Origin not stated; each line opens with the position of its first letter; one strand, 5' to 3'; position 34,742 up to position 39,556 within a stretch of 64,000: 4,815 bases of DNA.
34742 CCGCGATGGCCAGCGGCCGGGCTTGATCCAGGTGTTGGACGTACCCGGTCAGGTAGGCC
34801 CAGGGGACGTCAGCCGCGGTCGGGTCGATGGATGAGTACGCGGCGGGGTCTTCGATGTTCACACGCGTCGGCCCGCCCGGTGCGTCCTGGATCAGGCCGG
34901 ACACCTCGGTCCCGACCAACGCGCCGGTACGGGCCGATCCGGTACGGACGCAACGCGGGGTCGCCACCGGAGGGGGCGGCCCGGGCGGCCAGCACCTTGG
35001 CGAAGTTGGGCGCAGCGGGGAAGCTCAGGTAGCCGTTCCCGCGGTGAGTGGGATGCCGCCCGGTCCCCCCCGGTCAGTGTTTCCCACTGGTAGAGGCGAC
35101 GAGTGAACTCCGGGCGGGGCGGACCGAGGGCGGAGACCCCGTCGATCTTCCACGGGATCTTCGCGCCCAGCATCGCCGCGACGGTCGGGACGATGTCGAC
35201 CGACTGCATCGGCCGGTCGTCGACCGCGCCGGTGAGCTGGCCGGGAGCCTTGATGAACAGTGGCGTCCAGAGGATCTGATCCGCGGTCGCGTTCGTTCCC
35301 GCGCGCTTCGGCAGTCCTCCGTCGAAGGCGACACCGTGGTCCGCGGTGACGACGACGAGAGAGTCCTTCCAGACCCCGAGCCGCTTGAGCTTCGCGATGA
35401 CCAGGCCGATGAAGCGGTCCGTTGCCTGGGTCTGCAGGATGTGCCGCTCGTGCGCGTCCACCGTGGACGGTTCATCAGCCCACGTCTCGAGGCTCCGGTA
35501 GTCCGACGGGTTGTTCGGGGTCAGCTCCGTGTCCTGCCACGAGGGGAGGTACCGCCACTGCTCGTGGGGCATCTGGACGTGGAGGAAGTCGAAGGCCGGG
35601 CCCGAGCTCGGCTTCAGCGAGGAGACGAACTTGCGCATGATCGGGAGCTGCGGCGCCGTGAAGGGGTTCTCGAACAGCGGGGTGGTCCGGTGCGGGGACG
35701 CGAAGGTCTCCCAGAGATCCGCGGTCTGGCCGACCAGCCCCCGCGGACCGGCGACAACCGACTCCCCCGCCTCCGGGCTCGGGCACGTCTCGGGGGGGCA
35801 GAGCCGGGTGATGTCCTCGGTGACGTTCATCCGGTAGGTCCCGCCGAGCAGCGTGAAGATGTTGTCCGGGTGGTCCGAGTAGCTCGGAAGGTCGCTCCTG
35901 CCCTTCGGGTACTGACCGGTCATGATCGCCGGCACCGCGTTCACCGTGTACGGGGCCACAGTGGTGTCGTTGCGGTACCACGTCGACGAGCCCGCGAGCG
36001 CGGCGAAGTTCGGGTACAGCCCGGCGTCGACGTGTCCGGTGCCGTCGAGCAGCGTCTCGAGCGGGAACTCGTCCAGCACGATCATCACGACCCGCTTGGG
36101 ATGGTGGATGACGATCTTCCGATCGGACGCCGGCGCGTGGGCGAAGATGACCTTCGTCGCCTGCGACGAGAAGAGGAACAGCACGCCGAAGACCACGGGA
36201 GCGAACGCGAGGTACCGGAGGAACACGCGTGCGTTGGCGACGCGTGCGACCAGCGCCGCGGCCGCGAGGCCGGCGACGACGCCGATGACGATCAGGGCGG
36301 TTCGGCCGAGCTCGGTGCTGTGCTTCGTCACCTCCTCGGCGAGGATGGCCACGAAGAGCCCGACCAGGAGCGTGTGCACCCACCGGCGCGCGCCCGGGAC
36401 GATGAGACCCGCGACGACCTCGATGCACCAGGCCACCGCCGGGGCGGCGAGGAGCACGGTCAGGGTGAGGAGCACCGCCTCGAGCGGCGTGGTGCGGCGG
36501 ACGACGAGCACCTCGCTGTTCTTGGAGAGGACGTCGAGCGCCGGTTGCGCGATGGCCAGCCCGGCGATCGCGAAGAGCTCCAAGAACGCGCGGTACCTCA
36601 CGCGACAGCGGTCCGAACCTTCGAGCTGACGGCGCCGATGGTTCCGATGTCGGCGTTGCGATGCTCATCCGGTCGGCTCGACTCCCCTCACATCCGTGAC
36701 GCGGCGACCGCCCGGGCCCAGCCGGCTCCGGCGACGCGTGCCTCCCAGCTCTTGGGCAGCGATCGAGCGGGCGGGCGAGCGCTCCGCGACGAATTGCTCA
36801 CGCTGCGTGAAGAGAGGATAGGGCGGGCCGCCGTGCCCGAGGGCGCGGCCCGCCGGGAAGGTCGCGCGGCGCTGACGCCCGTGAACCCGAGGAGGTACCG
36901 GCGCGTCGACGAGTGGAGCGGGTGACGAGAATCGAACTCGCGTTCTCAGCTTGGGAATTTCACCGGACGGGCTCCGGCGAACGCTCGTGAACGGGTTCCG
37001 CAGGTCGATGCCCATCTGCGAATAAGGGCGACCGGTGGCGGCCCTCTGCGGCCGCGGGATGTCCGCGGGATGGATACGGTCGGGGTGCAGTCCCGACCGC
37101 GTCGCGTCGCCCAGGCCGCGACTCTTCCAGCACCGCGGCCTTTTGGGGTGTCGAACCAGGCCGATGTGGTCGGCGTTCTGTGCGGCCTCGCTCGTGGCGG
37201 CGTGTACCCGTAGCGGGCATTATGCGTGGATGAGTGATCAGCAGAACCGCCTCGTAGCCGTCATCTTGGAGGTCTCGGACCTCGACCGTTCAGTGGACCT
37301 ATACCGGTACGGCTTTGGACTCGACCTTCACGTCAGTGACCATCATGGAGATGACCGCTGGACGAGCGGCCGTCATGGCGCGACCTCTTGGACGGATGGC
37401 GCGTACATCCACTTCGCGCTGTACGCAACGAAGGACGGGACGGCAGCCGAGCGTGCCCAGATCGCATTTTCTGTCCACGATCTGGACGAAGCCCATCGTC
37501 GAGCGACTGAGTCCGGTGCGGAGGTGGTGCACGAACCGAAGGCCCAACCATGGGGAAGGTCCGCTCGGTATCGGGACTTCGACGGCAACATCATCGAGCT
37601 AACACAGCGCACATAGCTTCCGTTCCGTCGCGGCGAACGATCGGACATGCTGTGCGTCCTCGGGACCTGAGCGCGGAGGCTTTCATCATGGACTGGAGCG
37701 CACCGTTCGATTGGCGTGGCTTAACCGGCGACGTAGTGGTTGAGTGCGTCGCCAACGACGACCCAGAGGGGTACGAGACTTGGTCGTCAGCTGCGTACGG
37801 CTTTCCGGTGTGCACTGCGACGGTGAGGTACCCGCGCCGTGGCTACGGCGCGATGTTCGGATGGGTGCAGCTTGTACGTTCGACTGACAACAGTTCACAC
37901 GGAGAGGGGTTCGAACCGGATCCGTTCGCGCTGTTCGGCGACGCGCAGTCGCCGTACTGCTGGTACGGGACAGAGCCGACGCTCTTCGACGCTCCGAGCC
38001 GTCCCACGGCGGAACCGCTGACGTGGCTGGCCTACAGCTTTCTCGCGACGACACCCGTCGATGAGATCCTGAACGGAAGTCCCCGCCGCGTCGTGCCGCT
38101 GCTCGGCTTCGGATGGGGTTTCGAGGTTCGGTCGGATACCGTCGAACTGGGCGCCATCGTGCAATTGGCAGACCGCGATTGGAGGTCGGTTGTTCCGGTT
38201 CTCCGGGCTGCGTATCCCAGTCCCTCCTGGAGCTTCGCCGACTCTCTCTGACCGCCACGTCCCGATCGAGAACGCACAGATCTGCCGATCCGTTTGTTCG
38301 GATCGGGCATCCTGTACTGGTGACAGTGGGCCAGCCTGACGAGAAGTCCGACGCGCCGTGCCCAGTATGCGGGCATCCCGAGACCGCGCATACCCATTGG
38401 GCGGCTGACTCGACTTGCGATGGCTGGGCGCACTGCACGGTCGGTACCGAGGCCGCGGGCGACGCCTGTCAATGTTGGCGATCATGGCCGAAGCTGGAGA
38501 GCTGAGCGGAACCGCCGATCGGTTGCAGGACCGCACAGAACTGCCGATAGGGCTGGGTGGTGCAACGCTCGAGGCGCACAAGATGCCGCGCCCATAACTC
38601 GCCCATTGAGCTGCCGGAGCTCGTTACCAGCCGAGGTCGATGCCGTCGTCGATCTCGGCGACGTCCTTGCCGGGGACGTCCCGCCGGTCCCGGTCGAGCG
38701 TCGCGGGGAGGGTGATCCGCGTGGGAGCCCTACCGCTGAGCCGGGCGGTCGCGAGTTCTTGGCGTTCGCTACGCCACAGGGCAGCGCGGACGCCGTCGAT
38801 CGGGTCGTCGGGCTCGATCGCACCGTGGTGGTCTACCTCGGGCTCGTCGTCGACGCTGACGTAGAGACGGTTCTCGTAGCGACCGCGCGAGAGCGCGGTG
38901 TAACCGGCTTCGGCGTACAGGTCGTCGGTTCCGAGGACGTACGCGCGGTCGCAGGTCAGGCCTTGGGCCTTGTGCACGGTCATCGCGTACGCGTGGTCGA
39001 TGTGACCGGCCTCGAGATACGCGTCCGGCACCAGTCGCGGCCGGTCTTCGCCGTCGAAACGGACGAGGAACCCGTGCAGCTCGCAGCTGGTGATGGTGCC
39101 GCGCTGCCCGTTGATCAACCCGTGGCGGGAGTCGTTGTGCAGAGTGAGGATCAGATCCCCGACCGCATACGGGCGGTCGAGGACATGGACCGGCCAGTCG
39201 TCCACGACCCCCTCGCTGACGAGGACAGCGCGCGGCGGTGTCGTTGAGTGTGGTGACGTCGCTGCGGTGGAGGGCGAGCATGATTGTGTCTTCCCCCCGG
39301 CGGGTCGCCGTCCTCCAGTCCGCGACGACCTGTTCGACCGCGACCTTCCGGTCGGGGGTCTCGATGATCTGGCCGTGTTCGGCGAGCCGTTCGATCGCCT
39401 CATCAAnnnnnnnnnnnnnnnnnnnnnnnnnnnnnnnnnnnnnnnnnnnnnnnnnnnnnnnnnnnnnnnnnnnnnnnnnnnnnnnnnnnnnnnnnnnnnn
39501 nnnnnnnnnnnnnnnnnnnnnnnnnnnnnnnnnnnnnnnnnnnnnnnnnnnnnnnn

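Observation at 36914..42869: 5.9-kb integrative mobilizable element in tRNA-Gly(CCC): int-xis plus a MobF relaxase-helicase with no transfer apparatus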

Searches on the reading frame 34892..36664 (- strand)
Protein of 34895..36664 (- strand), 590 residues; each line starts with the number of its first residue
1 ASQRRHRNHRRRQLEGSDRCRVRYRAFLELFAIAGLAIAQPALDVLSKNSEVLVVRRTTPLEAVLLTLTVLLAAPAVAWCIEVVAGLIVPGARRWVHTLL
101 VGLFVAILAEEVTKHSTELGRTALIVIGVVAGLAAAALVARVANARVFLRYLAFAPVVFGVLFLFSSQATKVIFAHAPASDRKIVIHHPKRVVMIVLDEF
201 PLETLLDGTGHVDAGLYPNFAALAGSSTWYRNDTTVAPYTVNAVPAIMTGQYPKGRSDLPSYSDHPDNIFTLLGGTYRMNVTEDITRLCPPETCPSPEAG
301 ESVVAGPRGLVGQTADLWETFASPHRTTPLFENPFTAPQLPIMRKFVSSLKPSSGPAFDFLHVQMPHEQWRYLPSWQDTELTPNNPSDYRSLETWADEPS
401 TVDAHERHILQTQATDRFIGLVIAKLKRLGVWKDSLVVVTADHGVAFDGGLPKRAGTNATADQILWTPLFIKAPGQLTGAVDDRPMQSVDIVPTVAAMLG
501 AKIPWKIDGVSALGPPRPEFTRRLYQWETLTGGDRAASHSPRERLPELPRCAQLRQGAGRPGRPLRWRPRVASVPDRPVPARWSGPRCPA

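Call 30: search_protein_families(library=pfam, proteins=[window:34895-36664:-], max_evalue=0.0001)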
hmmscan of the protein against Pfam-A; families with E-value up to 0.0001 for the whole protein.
window:34895-36664:- (590 aa): 2 families
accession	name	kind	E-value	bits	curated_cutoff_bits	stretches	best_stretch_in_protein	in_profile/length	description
PF00884.28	Sulfatase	-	1e-19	71.4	25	1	217-500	26-300/301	Sulfatase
PF01663.27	Phosphodiest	-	1.7e-07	31.6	23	0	411-446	187-222/342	Type I phosphodiesterase / nucleotide pyrophosphatase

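Call 44: find_related_loci(query=window:34892-36598:-, collection=metagenome_contigs, flank=10000)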
Query window:34892-36598:- (568 aa) in metagenome_contigs; peptide patterns used: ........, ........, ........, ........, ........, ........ (x = any residue, [..] = any of these).
70 stretches matched a pattern; 1 encode a relative of the query (tblastn E <= 1e-3); 1 distinct loci.
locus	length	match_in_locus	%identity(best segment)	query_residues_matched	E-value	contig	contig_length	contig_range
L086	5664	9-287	45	428-512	3e-19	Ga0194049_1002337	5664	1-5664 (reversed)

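Call 45: find_encoding_contigs(protein=window:34892-36601:-, flank=10000, max_places=6)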
Protein window:34892-36601:- (569 aa): no gene with exactly this product is on record in the collection.

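Call 46: find_homologous_proteins(query=window:34892-36598:-, max_evalue=1e-30)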
Query window:34892-36598:- (568 aa): 1828 proteins with E <= 1e-30 among 8000 candidates; the best 120 are listed.
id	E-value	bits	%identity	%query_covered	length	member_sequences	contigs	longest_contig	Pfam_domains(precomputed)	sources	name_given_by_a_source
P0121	1.0e-288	977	92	82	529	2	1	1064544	PF01663.28,PF00884.29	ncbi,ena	-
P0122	7.9e-209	713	62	89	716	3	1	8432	PF01663.28,PF00884.29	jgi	jgi:hypothetical protein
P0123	4.0e-174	599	56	89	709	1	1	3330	PF00884.29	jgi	jgi:uncharacterized membrane protein YeaQ/YmgE (transglycosylase-associated protein family)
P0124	6.7e-172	591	54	89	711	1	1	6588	PF01663.28,PF00884.29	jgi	jgi:uncharacterized membrane protein YeaQ/YmgE (transglycosylase-associated protein family)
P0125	5.5e-170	585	52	91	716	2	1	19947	PF00884.29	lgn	-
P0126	6.8e-166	571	53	89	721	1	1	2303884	PF00884.29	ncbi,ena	-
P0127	4.3e-165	569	52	96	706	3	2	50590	PF01663.28,PF00884.29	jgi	-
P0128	7.0e-163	561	53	89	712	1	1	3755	PF00884.29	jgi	jgi:hypothetical protein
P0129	4.1e-162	559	53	88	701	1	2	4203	PF01663.28,PF00884.29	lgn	-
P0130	6.3e-162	558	52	89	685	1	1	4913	PF01663.28,PF00884.29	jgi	jgi:hypothetical protein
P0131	7.9e-161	555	52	88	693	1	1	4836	PF01663.28,PF00884.29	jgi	jgi:sulfatase-like protein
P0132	7.3e-159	548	47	98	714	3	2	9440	PF01663.28,PF00884.29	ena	-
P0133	5.4e-158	545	50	89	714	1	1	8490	PF01663.28,PF00884.29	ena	-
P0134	6.5e-153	528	51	86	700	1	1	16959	PF01663.28,PF00884.29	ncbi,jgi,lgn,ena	jgi:hypothetical protein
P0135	8.9e-153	528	49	89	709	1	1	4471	PF01663.28,PF00884.29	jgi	jgi:hypothetical protein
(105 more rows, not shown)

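Call 47: find_encoding_contigs(protein=P0121, flank=10000, max_places=4)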
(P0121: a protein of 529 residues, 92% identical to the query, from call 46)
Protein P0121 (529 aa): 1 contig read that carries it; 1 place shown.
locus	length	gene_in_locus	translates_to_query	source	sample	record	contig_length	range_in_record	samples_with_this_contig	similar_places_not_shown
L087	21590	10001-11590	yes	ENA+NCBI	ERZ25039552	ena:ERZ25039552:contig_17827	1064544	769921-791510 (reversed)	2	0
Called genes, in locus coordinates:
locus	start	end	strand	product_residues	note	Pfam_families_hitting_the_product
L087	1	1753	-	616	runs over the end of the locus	PF00012:HSP70, PF06723:MreB_Mbl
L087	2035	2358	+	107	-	PF00027:cNMP_binding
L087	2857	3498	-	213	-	-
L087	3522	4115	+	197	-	PF13183:Fer4_8 (weak)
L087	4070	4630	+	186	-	PF02754:CCG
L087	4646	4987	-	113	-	PF03352:Adenine_glyco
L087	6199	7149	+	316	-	PF01259:SAICAR_synt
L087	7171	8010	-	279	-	PF00561:Abhydrolase_1, PF12146:Hydrolase_4, PF12697:Abhydrolase_6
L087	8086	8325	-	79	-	-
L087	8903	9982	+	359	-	PF00126:HTH_1, PF03466:LysR_substrate (weak)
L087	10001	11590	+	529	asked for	PF00884:Sulfatase, PF01663:Phosphodiest (faint)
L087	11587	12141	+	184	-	-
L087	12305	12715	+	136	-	-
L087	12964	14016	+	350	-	PF00109:ketoacyl-synt, PF02801:Ketoacyl-synt_C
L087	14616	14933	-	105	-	-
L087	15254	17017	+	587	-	PF08448:PAS_4, PF13188:PAS_8 (weak), PF00990:GGDEF, PF00563:EAL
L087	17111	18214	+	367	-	PF01041:DegT_DnrJ_EryC1, PF01212:Beta_elim_lyase (faint)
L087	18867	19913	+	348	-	PF13243:SQHop_cyclase_C (faint)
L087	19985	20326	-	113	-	-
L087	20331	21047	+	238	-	PF21003:NucS_N, PF01939:NucS_C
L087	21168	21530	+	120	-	-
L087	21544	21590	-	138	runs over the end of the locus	-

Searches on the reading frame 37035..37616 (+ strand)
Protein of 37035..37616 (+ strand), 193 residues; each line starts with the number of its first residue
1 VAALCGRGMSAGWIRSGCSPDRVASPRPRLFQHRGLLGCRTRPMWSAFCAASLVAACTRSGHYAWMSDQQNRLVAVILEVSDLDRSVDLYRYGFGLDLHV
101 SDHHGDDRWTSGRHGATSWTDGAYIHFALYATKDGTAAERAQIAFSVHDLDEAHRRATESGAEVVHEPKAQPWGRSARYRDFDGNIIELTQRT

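Call 7: search_protein_families(library=pfam, proteins=[window:37035-37616:+], max_evalue=0.01)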
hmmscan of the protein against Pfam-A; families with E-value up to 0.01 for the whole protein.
window:37035-37616:+ (193 aa): 3 families
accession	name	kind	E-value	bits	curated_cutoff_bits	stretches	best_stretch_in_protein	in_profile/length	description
PF00903.31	Glyoxalase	-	2.5e-15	57.3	20.6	1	75-189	4-121/121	Glyoxalase/Bleomycin resistance protein/Dioxygenase superfamily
PF12681.13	Glyoxalase_2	-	7e-08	32.9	30.1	1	75-190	3-114/118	Glyoxalase-like domain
PF18029.7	Glyoxalase_6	-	8.6e-07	30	23.6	1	76-189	2-105/106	Glyoxalase-like domain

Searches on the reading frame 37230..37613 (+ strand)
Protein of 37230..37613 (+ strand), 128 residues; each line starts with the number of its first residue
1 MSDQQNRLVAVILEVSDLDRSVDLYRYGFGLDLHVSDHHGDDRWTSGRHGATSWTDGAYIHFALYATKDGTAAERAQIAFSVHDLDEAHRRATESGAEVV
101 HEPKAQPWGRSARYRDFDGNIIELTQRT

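Call 62: search_protein_families(library=ncbifam, proteins=[window:37230-37613:+], max_evalue=0.01)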
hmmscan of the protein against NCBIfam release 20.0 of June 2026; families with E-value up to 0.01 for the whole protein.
seq(128 aa): 9 families
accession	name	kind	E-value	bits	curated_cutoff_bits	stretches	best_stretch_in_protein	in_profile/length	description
TIGR00068.2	glyox_I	equivalog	7.1e-06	26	120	0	77-127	90-140/143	lactoylglutathione lyase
NF007629.0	PRK10291.1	equivalog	9.7e-05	22.3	246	1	7-124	2-123/135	lactoylglutathione lyase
TIGR02295.1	HpaD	equivalog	0.00018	20.8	321.4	1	7-124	4-115/298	3,4-dihydroxyphenylacetate 2,3-dioxygenase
NF000495.1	FosK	exception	0.00041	20.2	280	1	11-125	8-110/132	fosfomycin resistance glutathione transferase FosK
NF000496.2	Fos_GSH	equivalog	0.00072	19.7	180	1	10-124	7-114/136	fosfomycin resistance glutathione transferase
NF000221.4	FosA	exception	0.0012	18.8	250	1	10-124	7-114/137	FosA family fosfomycin resistance glutathione transferase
NF000483.1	BlmB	exception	0.0024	17.3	625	1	51-112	224-284/301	bleomycin family antibiotic N-acetyltransferase BlmB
NF000485.1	TlmB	exception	0.0026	17.1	625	1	83-110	246-273/292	bleomycin family antibiotic N-acetyltransferase TlmB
NF000124.1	fos-Vibrio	exception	0.0092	16.1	250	0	10-123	7-108/132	FosG/FosC2-related fosfomycin resistance glutathione transferase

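Call 67: search_protein_families(library=padloc, proteins=[window:37230-37613:+], max_evalue=0.01)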
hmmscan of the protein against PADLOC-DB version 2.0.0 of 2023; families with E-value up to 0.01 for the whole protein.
window:37230-37613:+ (128 aa): 0 families

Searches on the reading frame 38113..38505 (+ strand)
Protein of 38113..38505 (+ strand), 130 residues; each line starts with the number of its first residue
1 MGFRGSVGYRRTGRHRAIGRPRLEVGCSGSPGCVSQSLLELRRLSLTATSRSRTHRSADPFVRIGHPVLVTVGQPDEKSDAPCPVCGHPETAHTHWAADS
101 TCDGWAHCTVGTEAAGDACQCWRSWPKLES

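Call 7: search_protein_families(library=pfam, proteins=[window:38113-38505:+], max_evalue=0.01)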
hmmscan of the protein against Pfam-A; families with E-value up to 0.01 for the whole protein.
window:38113-38505:+ (130 aa): 1 family
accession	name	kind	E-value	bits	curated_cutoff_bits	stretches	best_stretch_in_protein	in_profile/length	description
PF23451.1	Zn_ribbon_PaaD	-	0.0028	17.7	27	1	73-109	7-43/53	PaaD zinc beta ribbon domain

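Call 62: search_protein_families(library=ncbifam, proteins=[window:38113-38502:+], max_evalue=0.01)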
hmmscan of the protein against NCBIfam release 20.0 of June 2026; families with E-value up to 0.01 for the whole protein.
seq(130 aa): 0 families

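Call 67: search_protein_families(library=padloc, proteins=[window:38113-38502:+], max_evalue=0.01)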
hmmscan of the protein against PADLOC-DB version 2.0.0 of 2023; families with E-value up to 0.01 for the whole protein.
window:38113-38502:+ (130 aa): 0 families

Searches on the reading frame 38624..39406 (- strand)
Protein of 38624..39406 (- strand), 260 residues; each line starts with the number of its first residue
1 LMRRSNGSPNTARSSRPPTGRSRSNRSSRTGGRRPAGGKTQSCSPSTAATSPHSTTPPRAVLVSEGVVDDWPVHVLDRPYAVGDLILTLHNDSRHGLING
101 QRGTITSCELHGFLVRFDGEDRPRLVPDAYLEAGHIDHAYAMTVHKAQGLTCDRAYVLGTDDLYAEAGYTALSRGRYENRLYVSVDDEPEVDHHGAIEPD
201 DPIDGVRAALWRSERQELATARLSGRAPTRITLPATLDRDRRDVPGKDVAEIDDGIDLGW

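Call 7: search_protein_families(library=pfam, proteins=[window:38624-39406:-], max_evalue=0.01)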
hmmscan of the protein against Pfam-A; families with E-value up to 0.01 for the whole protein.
window:38624-39406:- (260 aa): 2 families
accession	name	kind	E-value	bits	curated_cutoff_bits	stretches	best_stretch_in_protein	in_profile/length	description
PF13538.12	UvrD_C_2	-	8.8e-07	29.1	27.4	1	138-176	1-46/52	UvrD-like helicase C-terminal domain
PF18335.7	SH3_13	-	0.00072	19.7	41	1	75-110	21-56/65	ATP-dependent RecD-like DNA helicase SH3 domain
